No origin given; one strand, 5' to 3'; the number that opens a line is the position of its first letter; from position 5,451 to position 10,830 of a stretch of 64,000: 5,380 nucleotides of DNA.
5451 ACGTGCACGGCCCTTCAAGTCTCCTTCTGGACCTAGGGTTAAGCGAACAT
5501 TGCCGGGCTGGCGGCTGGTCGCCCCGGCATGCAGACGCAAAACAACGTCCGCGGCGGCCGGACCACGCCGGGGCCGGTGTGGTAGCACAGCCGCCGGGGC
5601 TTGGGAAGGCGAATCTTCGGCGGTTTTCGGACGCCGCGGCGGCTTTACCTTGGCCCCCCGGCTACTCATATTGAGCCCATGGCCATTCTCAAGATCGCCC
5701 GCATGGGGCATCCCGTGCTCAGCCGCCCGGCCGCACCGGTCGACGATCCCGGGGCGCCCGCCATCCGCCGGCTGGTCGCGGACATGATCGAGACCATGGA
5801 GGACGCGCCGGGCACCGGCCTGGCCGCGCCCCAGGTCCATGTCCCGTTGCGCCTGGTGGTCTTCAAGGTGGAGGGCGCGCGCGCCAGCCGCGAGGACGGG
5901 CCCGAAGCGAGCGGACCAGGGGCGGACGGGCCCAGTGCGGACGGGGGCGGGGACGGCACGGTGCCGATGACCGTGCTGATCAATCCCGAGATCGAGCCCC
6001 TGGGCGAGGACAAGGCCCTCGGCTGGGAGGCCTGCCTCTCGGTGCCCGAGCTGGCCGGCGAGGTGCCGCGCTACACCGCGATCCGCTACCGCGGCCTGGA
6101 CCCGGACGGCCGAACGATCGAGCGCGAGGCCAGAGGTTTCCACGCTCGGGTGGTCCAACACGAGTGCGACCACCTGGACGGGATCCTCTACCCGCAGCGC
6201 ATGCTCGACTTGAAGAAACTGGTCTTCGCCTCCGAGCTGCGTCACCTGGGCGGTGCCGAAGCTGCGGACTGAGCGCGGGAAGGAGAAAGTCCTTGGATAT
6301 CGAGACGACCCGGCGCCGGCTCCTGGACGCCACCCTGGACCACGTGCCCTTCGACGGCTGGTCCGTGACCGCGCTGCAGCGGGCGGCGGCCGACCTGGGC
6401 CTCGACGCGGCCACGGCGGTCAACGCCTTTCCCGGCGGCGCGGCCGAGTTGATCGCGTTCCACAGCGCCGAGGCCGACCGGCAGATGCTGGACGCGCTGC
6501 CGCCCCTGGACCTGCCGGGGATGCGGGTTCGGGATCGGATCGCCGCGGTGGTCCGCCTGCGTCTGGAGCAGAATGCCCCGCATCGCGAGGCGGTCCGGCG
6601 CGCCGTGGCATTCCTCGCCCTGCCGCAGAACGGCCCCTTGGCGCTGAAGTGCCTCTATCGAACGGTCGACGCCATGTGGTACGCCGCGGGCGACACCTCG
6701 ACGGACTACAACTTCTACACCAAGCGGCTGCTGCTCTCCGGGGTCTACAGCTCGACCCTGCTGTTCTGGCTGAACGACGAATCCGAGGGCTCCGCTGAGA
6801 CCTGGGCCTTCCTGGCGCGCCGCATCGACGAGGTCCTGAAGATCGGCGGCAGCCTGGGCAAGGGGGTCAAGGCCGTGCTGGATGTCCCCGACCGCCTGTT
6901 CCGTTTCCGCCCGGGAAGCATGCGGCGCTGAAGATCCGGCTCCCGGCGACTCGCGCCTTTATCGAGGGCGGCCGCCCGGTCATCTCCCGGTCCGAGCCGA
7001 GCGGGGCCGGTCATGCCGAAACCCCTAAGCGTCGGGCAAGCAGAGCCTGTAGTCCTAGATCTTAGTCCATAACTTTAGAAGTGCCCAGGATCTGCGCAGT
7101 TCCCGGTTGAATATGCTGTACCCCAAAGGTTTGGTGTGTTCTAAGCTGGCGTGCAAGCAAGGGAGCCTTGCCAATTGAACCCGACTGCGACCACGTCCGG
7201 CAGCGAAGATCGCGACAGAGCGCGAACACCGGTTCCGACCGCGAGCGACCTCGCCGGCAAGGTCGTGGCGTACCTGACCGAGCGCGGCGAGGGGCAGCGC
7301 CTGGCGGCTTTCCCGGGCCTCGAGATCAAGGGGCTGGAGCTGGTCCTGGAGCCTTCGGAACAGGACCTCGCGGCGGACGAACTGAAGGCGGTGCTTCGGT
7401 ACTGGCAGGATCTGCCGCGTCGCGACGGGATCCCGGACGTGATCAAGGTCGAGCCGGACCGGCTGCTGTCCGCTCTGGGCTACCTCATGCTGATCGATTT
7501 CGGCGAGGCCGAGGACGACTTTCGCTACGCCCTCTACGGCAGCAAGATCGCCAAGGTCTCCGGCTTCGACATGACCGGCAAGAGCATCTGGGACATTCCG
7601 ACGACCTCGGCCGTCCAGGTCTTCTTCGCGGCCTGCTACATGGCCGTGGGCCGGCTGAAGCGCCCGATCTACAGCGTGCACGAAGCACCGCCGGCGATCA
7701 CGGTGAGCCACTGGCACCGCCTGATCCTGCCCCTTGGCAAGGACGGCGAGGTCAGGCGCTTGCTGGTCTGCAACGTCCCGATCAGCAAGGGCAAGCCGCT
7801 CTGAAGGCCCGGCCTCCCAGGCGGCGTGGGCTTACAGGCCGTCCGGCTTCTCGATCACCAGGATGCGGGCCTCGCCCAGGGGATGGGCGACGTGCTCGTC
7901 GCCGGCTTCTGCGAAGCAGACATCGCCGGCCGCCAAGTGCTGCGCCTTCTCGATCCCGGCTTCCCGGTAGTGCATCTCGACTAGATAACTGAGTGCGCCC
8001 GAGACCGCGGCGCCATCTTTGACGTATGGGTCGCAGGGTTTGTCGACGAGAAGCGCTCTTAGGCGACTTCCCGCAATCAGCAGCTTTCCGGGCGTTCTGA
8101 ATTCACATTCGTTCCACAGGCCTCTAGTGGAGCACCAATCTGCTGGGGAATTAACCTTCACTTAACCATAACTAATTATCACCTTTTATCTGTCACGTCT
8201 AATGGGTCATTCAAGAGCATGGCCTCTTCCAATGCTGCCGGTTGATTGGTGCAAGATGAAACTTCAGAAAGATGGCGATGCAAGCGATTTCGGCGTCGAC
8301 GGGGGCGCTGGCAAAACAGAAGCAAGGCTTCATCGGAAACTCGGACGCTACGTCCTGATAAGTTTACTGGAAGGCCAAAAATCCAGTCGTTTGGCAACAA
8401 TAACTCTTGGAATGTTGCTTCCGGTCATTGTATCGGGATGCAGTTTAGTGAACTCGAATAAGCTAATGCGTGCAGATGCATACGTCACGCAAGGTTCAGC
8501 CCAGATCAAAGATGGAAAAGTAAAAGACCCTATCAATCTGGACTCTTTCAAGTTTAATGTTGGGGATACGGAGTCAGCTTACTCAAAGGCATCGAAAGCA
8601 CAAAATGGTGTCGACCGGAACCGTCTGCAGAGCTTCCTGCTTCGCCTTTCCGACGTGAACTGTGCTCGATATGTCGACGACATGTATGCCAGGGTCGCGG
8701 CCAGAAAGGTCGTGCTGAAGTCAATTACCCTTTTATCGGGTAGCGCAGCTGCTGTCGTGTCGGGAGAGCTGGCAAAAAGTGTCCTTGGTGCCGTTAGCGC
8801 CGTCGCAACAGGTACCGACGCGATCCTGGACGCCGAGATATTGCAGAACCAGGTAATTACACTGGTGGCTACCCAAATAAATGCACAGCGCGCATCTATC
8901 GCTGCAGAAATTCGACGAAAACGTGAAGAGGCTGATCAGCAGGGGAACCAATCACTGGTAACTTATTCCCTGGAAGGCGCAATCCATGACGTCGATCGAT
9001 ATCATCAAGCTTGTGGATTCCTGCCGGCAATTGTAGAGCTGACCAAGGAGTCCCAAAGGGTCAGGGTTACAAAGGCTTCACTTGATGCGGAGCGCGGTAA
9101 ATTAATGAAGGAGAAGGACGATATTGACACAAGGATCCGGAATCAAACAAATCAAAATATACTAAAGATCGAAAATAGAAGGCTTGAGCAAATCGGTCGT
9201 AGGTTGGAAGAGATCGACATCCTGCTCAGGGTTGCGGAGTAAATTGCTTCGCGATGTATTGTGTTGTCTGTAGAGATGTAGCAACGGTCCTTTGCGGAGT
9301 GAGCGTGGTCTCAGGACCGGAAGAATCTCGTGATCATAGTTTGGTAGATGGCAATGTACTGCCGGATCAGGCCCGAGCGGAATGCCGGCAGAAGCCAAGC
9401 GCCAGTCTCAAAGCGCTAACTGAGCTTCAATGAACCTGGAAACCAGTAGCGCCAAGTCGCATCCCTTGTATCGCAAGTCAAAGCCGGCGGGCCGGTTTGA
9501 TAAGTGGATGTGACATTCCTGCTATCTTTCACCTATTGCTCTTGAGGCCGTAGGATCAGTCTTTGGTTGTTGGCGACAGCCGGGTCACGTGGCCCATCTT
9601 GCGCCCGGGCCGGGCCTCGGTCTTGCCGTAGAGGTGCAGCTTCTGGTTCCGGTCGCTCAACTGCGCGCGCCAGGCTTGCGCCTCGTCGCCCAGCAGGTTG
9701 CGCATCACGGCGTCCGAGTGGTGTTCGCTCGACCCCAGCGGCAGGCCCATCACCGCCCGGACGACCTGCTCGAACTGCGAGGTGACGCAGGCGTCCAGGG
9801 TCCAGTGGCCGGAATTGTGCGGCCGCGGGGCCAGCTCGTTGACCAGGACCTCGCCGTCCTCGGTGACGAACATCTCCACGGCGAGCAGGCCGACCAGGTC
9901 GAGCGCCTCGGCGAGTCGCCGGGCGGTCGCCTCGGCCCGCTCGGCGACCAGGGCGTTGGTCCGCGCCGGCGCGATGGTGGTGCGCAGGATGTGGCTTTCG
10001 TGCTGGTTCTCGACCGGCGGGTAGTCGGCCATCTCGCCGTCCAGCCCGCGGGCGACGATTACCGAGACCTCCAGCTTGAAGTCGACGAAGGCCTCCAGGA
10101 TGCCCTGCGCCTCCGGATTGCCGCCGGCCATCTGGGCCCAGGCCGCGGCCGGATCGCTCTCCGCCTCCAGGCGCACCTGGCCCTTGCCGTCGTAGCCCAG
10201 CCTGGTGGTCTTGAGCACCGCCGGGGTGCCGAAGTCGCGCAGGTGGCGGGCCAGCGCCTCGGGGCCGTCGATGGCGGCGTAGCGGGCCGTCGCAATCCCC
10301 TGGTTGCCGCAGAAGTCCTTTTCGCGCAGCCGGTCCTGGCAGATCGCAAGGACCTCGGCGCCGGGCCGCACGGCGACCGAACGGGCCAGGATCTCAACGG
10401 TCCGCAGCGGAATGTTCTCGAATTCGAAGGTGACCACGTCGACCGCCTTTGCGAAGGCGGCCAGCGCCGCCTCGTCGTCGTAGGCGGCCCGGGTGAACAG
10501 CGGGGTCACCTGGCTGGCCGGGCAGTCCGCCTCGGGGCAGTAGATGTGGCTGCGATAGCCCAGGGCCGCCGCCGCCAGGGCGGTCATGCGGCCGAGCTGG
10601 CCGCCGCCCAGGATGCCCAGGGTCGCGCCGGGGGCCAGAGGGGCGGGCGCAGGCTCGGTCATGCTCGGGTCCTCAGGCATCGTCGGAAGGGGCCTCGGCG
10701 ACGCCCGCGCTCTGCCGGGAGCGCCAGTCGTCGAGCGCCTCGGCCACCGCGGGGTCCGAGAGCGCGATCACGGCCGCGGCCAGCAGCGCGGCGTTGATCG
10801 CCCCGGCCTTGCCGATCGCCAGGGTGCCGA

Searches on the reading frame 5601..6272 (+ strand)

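Call 41: search_protein_families(library=pfam, proteins=[window:5601-6272:+], max_evalue=0.001)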
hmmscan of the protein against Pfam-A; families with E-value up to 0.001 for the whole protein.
window:5601-6272:+ (223 aa): 1 family
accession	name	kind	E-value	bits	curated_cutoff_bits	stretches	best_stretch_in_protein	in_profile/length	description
PF01327.26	Pep_deformylase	-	1.4e-47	161.6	22.8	1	30-205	2-154/156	Polypeptide deformylase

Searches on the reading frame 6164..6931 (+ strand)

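Call 41: search_protein_families(library=pfam, proteins=[window:6164-6931:+], max_evalue=0.001)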
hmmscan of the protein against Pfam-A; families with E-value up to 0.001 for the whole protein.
window:6164-6931:+ (255 aa): 1 family
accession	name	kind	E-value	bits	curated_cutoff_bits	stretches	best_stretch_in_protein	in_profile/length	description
PF08511.16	COQ9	-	2.8e-31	107.4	20.5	1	158-227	2-71/72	COQ9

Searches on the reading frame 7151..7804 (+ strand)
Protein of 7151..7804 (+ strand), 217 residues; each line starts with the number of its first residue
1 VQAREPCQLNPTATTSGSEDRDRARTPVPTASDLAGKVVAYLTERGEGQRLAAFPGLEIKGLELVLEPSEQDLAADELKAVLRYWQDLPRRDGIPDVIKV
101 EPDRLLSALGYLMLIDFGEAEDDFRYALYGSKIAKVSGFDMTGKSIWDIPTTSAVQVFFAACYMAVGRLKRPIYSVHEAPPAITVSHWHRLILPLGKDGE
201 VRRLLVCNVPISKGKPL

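Call 41: search_protein_families(library=pfam, proteins=[window:7151-7804:+], max_evalue=0.001)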
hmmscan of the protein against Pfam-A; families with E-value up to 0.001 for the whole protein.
window:7151-7804:+ (217 aa): 1 family
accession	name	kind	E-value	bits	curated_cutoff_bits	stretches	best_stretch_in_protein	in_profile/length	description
PF07310.19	PAS_5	-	8.5e-07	29.3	22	1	78-203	6-131/137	PAS domain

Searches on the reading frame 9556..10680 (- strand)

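Call 41: search_protein_families(library=pfam, proteins=[window:9556-10680:-], max_evalue=0.001)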
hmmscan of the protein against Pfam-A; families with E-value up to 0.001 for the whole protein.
window:9556-10680:- (374 aa): 4 families
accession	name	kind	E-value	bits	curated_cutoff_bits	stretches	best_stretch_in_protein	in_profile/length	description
PF02222.28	ATP-grasp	-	9.2e-59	198.5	27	1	126-303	5-179/179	ATP-grasp domain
PF22660.2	RS_preATP-grasp-like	-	1.1e-31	109.5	27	1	19-115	2-98/98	Ribonucleotide synthetase preATP-grasp domain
PF17769.7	PurK_C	-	1.2e-16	60.6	22.6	1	324-372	1-50/56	Phosphoribosylaminoimidazole carboxylase C-terminal domain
PF00291.31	PALP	-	0.00048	20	35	0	18-54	55-91/295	Pyridoxal-phosphate dependent enzyme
